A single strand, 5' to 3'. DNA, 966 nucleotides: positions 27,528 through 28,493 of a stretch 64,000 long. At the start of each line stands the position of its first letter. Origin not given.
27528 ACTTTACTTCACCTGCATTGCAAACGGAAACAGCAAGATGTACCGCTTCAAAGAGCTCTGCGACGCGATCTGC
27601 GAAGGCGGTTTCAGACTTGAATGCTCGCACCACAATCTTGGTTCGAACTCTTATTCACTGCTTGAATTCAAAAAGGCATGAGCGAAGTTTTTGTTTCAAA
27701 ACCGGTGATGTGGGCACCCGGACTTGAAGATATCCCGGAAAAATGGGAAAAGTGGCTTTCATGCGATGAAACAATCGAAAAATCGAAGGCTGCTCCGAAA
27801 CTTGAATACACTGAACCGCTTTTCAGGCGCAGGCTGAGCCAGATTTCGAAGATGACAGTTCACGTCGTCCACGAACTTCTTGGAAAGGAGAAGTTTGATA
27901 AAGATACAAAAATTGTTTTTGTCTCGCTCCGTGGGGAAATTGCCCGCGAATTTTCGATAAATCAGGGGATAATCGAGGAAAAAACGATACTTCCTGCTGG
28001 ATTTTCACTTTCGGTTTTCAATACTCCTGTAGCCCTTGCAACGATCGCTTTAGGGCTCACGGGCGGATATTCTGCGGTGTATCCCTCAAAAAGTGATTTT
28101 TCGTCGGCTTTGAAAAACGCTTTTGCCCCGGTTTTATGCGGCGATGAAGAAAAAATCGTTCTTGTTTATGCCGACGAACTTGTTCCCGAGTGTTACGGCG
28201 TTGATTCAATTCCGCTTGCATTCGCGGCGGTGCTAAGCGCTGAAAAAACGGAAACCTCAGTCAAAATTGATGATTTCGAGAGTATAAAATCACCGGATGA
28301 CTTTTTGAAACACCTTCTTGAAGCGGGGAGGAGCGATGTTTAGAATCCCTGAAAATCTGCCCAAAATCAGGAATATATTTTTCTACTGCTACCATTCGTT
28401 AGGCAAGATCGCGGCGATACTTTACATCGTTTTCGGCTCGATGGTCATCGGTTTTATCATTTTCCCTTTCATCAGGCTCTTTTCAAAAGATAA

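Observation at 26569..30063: Orphan apeB-apeC-apeD-like lipid-tailoring triad plus a cysteine-rich secreted protein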

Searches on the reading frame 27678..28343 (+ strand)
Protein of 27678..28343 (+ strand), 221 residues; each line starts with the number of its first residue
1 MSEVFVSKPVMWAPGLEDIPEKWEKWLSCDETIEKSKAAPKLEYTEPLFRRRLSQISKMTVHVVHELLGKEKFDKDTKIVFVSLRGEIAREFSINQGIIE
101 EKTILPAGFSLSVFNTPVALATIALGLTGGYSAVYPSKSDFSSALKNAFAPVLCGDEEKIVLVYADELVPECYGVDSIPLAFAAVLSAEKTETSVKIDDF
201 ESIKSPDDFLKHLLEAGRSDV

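Call 3: search_protein_families(library=pfam, proteins=[window:27678-28343:+], max_evalue=0.01)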
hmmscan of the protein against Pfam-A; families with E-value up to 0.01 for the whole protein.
window:27678-28343:+ (221 aa): 1 family
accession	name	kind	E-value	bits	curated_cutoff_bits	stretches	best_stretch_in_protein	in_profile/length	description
PF13723.12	Ketoacyl-synt_2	-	7.4e-31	107.9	25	1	23-196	1-172/223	Beta-ketoacyl synthase, N-terminal domain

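Call 4: search_protein_families(library=ncbifam, proteins=[window:27678-28343:+], max_evalue=0.01)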
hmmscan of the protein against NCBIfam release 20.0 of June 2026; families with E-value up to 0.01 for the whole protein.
window:27678-28343:+ (221 aa): 0 families

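Call 5: find_encoding_contigs(protein=window:27678-28343:+, flank=10000, max_places=6)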
Protein window:27678-28343:+ (221 aa): 10 contigs read that carry it; 4 places shown.
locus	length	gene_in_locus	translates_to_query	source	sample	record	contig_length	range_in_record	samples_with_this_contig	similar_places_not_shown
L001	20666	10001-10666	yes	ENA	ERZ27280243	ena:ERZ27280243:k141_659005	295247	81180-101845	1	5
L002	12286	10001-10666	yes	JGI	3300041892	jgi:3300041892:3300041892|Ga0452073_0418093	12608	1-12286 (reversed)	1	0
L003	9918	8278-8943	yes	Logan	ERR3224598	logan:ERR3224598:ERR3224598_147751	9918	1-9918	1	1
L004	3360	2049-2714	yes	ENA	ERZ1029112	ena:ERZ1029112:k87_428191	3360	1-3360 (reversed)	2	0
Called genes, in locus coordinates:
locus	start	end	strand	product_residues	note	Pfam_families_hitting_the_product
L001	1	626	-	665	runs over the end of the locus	PF03169:OPT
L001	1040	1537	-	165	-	PF00383:dCMP_cyt_deam_1, PF14437:MafB19-deam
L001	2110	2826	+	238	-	PF00121:TIM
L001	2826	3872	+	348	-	PF18019:Cas3_HD (weak), PF01966:HD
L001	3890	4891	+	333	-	PF00044:Gp_dh_N, PF02800:Gp_dh_C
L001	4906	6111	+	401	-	PF00162:PGK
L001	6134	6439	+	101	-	-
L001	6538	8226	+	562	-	PF07837:FTCD_N, PF02971:FTCD, PF04961:FTCD_C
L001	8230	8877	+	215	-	PF13353:Fer4_12, PF04055:Radical_SAM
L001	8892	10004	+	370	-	PF21212:Dimerisation2-like_dom, PF08100:Dimerisation (weak), PF00891:Methyltransf_2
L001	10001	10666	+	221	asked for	PF13723:Ketoacyl-synt_2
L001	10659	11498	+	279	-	PF01553:Acyltransferase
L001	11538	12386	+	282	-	-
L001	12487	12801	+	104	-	PF14076:DUF4258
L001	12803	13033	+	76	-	-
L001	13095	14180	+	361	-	PF13660:DUF4147, PF05161:MOFRL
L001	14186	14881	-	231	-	-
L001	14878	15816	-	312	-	-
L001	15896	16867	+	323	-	PF00551:Formyl_trans_N, PF02911:Formyl_trans_C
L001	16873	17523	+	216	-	-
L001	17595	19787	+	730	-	PF03030:H_PPase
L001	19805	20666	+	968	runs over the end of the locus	PF04851:ResIII, PF00176:SNF2-rel_dom, PF00271:Helicase_C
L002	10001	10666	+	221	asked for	PF13723:Ketoacyl-synt_2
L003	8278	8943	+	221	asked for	PF13723:Ketoacyl-synt_2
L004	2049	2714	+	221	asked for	PF13723:Ketoacyl-synt_2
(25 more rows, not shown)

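Call 10: find_homologous_proteins(query=window:27678-28343:+, max_evalue=0.001)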
Query window:27678-28343:+ (221 aa): 1108 proteins with E <= 0.001 among 1763 candidates; the best 120 are listed.
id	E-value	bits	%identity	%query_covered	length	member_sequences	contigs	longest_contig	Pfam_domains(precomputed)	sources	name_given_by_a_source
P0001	1.7e-130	451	94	100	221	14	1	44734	PF13723.13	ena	-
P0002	1.3e-122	426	89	100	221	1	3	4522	PF13723.13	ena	-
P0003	9.6e-122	423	88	100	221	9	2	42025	PF13723.13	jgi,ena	-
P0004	1.4e-120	419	88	100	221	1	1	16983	PF13723.13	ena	-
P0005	1.9e-120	419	88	100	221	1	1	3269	PF13723.13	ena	-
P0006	1.8e-119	415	87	100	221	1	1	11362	PF13723.13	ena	-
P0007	7.3e-119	413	86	100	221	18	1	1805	PF13723.13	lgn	-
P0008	1.2e-118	413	87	100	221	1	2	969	PF13723.13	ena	-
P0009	2.0e-118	412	87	100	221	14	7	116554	PF13723.13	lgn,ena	-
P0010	2.1e-118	412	86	100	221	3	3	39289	PF13723.13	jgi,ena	-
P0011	3.3e-116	405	83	100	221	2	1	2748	PF13723.13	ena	-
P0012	1.2e-113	396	84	99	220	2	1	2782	PF13723.13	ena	-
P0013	2.8e-111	389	81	100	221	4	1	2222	PF13723.13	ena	-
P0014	3.2e-110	385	83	100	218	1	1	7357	PF13723.13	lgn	-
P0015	4.8e-110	385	81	100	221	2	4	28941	PF13723.13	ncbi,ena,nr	ncbi:beta-ketoacyl synthase chain length factor [bacterium]|nr:beta-ketoacyl synthase chain length f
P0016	9.1e-110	384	81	100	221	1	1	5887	PF13723.13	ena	-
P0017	4.1e-107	375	80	100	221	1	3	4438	PF13723.13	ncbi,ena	-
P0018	1.4e-106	373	77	100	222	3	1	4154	PF13723.13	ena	-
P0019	1.5e-106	373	77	100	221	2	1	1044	PF13723.13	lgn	-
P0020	1.9e-106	373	78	100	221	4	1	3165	PF13723.13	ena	-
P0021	3.1e-106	372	78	100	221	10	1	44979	PF13723.13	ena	-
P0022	3.3e-106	372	78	100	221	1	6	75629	PF13723.13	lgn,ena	-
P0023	3.8e-106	372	78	100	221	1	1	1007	PF13723.13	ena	-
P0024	4.3e-106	372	78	100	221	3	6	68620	PF13723.13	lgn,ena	-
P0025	5.7e-106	371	79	100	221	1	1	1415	PF13723.13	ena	-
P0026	6.5e-106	371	79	100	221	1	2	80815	PF13723.13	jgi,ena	-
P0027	1.1e-105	370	78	100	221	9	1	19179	PF13723.13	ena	-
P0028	2.7e-105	369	79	100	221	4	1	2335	PF13723.13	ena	-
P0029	5.1e-105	368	77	100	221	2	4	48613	PF13723.13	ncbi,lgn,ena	-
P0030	2.3e-104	366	78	100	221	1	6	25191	PF13723.13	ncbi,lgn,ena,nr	ncbi:beta-ketoacyl synthase chain length factor [bacterium]|nr:beta-ketoacyl synthase chain length f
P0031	3.1e-104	366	76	100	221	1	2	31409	PF13723.13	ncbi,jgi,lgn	-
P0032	3.5e-104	365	76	100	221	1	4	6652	PF13723.13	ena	-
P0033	9.7e-104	364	79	100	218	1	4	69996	PF13723.13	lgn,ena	-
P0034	1.6e-103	363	76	100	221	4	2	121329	PF13723.13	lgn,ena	-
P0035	2.0e-103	363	77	100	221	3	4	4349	PF13723.13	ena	-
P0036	5.1e-103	362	76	100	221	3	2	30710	PF13723.13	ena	-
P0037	8.2e-103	361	77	97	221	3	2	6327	PF13723.13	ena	-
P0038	2.3e-102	359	75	100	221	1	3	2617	PF13723.13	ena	-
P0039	2.3e-101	356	75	100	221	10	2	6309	PF13723.13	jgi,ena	-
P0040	2.7e-101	356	75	100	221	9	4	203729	PF13723.13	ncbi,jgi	jgi:hypothetical protein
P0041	2.8e-101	356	75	100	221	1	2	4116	PF13723.13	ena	-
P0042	3.9e-101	355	75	100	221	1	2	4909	PF13723.13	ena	-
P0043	4.9e-101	355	77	100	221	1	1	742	PF13723.13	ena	-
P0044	1.8e-100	353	74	100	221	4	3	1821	PF13723.13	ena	-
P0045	3.6e-100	352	74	100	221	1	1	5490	PF13723.13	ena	-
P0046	4.1e-100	352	74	100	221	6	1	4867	PF13723.13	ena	-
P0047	6.1e-100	352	74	100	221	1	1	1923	PF13723.13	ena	-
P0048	2.1e-99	350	73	100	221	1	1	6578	PF13723.13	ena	-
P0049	2.2e-99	350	74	100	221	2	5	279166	PF13723.13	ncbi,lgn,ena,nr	ncbi:beta-ketoacyl synthase chain length factor [bacterium]|nr:beta-ketoacyl synthase chain length f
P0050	2.8e-99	349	74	100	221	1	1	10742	PF13723.13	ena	-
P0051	2.9e-99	349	75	97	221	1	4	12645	PF13723.13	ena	-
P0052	1.4e-98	347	73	100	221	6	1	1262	PF13723.13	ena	-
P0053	3.6e-97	342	72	100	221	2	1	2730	PF13723.13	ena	-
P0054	1.3e-96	341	73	97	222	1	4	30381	PF13723.13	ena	-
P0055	3.4e-95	336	73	100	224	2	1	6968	PF13723.13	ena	-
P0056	2.7e-79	284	62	97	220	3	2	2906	PF13723.13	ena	-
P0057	3.3e-79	284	61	97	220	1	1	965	PF13723.13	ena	-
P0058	7.7e-79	283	60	97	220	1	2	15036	PF13723.13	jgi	-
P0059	8.7e-79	282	60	97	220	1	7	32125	PF13723.13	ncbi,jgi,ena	jgi:hypothetical protein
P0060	9.0e-79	282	61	97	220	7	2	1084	PF13723.13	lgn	-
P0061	1.5e-78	282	62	97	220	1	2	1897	PF13723.13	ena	-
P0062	1.7e-78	281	61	97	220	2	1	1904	PF13723.13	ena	-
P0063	1.8e-78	281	62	97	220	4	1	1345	PF13723.13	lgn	-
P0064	3.3e-78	281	61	97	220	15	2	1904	PF13723.13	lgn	-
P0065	3.5e-78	280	60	97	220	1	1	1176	PF13723.13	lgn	-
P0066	4.4e-78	280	60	97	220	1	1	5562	PF13723.13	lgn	-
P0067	4.8e-78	280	60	97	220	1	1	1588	PF13723.13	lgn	-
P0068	7.5e-78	279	60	97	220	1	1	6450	PF13723.13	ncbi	-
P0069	9.2e-78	279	60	97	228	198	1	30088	PF13723.13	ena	-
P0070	9.6e-78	279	60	97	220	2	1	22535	PF13723.13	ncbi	-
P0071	1.0e-77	279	59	97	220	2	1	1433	PF13723.13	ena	-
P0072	1.2e-77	279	60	97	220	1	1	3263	PF13723.13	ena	-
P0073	1.2e-77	279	60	97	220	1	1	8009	PF13723.13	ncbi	-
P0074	1.2e-77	279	60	97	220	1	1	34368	PF13723.13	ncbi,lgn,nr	ncbi:MAG: beta-ketoacyl synthase chain length factor [Treponema sp.]|nr:beta-ketoacyl synthase chain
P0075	1.5e-77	278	62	97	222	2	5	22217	PF13723.13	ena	-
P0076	1.7e-77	278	60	97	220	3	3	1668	PF13723.13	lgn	-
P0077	3.1e-77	277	60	97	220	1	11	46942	PF13723.13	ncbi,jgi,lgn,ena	-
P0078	4.4e-77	277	58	97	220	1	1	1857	PF13723.13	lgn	-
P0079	4.4e-77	277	60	97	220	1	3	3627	PF13723.13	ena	-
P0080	4.4e-77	277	60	97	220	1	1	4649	PF13723.13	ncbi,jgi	jgi:hypothetical protein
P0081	4.7e-77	277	61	97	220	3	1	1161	PF13723.13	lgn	-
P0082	4.9e-77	277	61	97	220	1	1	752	PF13723.13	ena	-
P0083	6.0e-77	276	59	97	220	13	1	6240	PF13723.13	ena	-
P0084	8.2e-77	276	60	97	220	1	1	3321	PF13723.13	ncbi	-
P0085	8.8e-77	276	60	97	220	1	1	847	PF13723.13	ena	-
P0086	1.4e-76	275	60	97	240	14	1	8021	PF13723.13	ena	-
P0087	1.4e-76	275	60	97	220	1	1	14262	PF13723.13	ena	-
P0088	1.5e-76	275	59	97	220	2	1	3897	PF13723.13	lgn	-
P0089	1.5e-76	275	58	97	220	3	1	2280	PF13723.13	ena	-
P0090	1.8e-76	275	59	97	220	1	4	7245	PF13723.13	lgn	-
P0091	2.0e-76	275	59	97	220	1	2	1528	PF13723.13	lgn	-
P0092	2.0e-76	275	59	97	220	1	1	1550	PF13723.13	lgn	-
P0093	2.0e-76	275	60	97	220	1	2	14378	PF13723.13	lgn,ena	-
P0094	2.1e-76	275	60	97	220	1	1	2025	PF13723.13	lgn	-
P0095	2.3e-76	274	61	97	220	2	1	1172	PF13723.13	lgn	-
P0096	2.8e-76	274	59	97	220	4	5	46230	PF13723.13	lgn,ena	-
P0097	3.4e-76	274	59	97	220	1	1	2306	PF13723.13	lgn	-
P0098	3.5e-76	274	60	97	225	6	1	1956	PF13723.13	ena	-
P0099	3.6e-76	274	57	99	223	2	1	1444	PF13723.13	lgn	-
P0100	3.8e-76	274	59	97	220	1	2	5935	PF13723.13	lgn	-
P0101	3.9e-76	274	59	97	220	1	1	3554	PF13723.13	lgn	-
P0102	3.9e-76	274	60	97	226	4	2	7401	PF13723.13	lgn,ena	-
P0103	4.5e-76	274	61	97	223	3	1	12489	PF13723.13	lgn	-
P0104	5.1e-76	273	59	97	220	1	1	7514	PF13723.13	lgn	-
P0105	6.5e-76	273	59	97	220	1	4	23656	PF13723.13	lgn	-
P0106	9.8e-76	272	60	97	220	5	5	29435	PF13723.13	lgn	-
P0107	1.0e-75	272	59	97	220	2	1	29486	PF13723.13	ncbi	-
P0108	1.2e-75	272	60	97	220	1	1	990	PF13723.13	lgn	-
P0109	2.0e-75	271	60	97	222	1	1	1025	PF13723.13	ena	-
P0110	2.1e-75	271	60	97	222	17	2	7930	PF13723.13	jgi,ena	-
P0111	2.2e-75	271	59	97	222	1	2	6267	PF13723.13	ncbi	-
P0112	2.8e-75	271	59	97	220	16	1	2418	PF13723.13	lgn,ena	-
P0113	3.2e-75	271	59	97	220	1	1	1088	PF13723.13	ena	-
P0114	3.5e-75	271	59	97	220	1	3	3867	PF13723.13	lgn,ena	-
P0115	3.9e-75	270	59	97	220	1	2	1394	PF13723.13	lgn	-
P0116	3.9e-75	270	59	97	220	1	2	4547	PF13723.13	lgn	-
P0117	4.1e-75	270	59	96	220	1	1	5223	PF13723.13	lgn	-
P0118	4.8e-75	270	61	92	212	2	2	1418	PF13723.13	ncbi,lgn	-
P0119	5.3e-75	270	59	97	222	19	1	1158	PF13723.13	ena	-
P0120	5.8e-75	270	58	97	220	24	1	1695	PF13723.13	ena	-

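Call 13: find_related_loci(query=A1, collection=genome_contigs, flank=10000)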
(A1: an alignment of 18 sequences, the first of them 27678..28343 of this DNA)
Query A1 (221 aa) in genome_contigs; peptide patterns used: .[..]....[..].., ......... (x = any residue, [..] = any of these).
225 stretches matched a pattern; 182 encode a relative of the query (tblastn E <= 1e-3); the best 80 are kept; 80 distinct loci.
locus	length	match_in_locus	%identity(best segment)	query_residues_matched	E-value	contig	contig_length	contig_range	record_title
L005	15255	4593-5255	88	1-221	2e-128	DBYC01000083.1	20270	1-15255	MAG TPA_asm: bacterium UBP6_UBA1196 isolate UBA1196 UBA1196_contig_50749, whole genome shotgun sequence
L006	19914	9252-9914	89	1-221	5e-128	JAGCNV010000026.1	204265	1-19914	Bacterium isolate RGIG9961 Yak_Reticulum-2__c335134, whole genome shotgun sequence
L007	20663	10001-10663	88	1-221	3e-127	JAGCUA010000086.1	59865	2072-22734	Bacterium isolate RGIG10122 Yak_Rumen-4__c2051039, whole genome shotgun sequence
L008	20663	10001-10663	88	1-221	7e-126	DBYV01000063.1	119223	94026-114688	MAG TPA_asm: bacterium UBP6_UBA1177 isolate UBA1177 UBA1177_contig_5037, whole genome shotgun sequence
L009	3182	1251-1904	86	1-221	2e-126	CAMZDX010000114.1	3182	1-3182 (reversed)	MAG TPA_asm: uncultured bacterium isolate SRR10912534_bin.77_metaWRAP_v1.3_MAG genome assembly, contig: ERZ14210014.7624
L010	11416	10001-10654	86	1-221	6e-122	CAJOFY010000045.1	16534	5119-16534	uncultured bacterium isolate Red_deer_3_mag_66 genome assembly, contig: scaffold_10331, whole genome shotgun sequence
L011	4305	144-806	80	1-221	5e-115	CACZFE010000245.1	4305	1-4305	MAG: uncultured Spirochaetales bacterium isolate RUG12558 genome assembly, contig: RUG12558_asm_245, whole genome shotgu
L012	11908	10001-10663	78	1-221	1e-111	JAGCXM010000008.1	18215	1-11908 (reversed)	Bacterium isolate RGIG10212 Yak_Rumen-5__c499428, whole genome shotgun sequence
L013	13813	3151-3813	77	1-221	2e-111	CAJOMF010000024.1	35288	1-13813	uncultured bacterium isolate Reindeer_2_mag_13 genome assembly, contig: scaffold_878, whole genome shotgun sequence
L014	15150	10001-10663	77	1-221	3e-111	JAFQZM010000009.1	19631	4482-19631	Bacterium isolate RGIG2292 Goat_Duodenum-5__c121334, whole genome shotgun sequence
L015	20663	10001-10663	75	1-221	1e-108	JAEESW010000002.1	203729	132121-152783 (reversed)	MAG: bacterium isolate Tb.RUG.391 NODE_101_length_203729_cov_1.579827, whole genome shotgun sequence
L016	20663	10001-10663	74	1-221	3e-106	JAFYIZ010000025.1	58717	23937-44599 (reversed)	Bacterium isolate RGIG7134 Water_buffalos_Abomasum-4__c524820, whole genome shotgun sequence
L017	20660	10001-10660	62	1-215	9e-88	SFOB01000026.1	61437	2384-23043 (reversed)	MAG: Treponema sp. isolate W3P1.029 Contig263, whole genome shotgun sequence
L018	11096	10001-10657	62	1-214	1e-86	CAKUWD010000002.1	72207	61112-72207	MAG: uncultured Treponema sp. isolate REFINED_METABAT215_TOP10_CONTIGS_1500_ASSEMBLY_K77_MERGED__Hadza_MoBio_hadza-I-L_B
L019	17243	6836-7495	60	1-215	2e-86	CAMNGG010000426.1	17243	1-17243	MAG: uncultured Treponema sp. isolate SRR873595_bin.11_metaWRAP_v1.3_MAG genome assembly, contig: ERZ1756110.3426835, wh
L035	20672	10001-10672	58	1-219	9e-80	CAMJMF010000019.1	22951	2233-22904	MAG: uncultured Spirochaetales bacterium isolate SRR12081303_bin.21_metaWRAP_v1.3_MAG genome assembly, contig: ERZ122897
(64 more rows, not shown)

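Call 22: search_protein_families(library=pfam, proteins=[L017:6100-8133:-, L017:4021-4983:-, L017:1027-3471:-, L017:4980-5732:-, L017:5729-6100:-, L018:3197-3838:-, L018:8084-8395:-, L018:8358-8615:-, L018:177-791:-, L035:20061-20495:-], max_evalue=0.01)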
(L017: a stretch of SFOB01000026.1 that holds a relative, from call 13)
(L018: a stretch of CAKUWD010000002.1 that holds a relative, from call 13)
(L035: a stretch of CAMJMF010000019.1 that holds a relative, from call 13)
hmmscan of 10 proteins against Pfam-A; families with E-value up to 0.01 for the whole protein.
L017:6100-8133:- (677 aa): 2 families
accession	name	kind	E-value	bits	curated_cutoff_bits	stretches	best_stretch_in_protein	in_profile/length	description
PF00501.34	AMP-binding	-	7.3e-17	61.7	29.9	1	331-521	132-350/384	AMP-binding enzyme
PF13193.12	AMP-binding_C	-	0.0012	20.2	24.5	1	580-663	1-76/76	AMP-binding enzyme C-terminal domain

L017:4021-4983:- (320 aa): 0 families

L017:1027-3471:- (814 aa): 2 families
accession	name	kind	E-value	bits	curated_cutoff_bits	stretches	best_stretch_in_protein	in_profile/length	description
PF03176.21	MMPL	-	2.1e-12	47.1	20.5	1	217-427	76-296/333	MMPL family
PF00873.25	ACR_tran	-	0.0034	15.6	28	1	672-757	856-942/1021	AcrB/AcrD/AcrF family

L017:4980-5732:- (250 aa): 2 families
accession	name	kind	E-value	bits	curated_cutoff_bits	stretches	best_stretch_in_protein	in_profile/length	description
PF00535.33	Glycos_transf_2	-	4.2e-18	66.3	23.3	1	6-134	3-131/168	Glycosyl transferase family 2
PF13641.12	Glyco_tranf_2_3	-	0.0058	17.1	27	0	4-74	4-81/230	Glycosyltransferase like family 2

L017:5729-6100:- (123 aa): 2 families
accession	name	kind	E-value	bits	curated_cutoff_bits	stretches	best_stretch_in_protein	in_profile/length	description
PF22818.2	ApeI-like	-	1e-08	35.9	28.5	1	19-114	14-109/119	ApeI dehydratase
PF07977.19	FabA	-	7.4e-05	22.8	23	1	24-110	30-132/138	FabA-like domain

L018:3197-3838:- (213 aa): 2 families
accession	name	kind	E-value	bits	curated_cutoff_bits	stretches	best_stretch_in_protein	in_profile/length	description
PF03548.22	LolA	-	7.9e-08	32.7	23.6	1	44-202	7-157/165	Outer membrane lipoprotein carrier protein LolA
PF19574.5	LolA_3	-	0.0075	16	23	1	116-168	96-147/192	Outer membrane lipoprotein carrier protein LolA-like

L018:8084-8395:- (103 aa): 1 family
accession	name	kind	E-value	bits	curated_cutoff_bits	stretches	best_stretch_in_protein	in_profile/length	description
PF00550.31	PP-binding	-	2e-05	25.2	20.8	1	28-98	1-67/67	Phosphopantetheine attachment site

L018:8358-8615:- (85 aa): 1 family
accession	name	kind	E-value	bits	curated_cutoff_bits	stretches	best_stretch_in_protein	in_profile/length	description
PF00550.31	PP-binding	-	1e-08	35.7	20.8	1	19-63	11-53/67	Phosphopantetheine attachment site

L018:177-791:- (204 aa): 1 family
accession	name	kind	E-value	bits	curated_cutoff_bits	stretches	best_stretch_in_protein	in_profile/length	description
PF11659.14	DUF3261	-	9.4e-14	51.9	22.3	1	67-197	4-132/137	Protein of unknown function (DUF3261)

L035:20061-20495:- (144 aa): 4 families
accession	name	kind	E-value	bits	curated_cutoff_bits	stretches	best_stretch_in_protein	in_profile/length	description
PF13279.12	4HBT_2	-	9.9e-15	55.5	25.5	1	14-121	1-110/122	Thioesterase-like superfamily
PF03061.28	4HBT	-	3e-07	31.1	20.6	1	23-104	2-77/79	Thioesterase superfamily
PF20791.3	Acyl-ACP_TE_C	-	0.0021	18.7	21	0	9-110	9-97/101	Acyl-ACP thioesterase C-terminal domain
PF01643.23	Acyl-ACP_TE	-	0.0054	16.9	23.7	1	9-120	5-118/131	Acyl-ACP thioesterase N-terminal domain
